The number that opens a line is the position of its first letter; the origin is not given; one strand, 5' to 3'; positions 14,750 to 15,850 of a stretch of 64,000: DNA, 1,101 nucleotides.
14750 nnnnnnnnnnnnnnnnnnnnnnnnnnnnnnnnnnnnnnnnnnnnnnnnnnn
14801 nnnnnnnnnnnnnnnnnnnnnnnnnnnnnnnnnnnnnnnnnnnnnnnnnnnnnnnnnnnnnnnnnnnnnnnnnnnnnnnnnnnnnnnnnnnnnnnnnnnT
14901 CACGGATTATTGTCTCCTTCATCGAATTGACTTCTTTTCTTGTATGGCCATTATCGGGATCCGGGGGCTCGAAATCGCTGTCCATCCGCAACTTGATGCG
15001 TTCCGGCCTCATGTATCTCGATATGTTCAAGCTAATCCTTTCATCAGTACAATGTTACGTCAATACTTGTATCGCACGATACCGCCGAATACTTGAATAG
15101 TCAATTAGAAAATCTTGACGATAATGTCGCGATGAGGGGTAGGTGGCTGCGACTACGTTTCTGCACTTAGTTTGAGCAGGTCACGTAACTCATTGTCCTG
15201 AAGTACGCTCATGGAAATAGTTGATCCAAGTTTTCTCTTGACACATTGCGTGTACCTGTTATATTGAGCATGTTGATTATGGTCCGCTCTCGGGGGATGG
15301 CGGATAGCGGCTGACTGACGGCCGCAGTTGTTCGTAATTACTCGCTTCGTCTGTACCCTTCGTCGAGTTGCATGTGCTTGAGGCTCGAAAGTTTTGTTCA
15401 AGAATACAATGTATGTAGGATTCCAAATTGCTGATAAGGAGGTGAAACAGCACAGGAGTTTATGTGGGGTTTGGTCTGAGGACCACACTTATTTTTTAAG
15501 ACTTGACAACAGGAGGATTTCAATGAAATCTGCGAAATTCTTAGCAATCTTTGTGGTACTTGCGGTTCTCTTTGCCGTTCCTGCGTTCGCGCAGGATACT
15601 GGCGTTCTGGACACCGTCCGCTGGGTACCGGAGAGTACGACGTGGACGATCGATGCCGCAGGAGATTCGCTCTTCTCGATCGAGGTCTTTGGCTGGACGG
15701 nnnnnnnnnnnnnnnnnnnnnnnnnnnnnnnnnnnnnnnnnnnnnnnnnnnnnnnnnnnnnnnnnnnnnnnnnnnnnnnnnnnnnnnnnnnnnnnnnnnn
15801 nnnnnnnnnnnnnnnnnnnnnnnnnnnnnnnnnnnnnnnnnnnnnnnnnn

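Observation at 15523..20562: Mosaic 1679-aa scaffoldin-like protein built almost entirely of repeats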

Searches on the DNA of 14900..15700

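Call 70: search_rna_families(source=window, start=14900, end=15700, threshold=evalue, max_evalue=1)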
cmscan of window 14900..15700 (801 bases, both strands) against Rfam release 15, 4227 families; matches with E-value up to 1: 0.
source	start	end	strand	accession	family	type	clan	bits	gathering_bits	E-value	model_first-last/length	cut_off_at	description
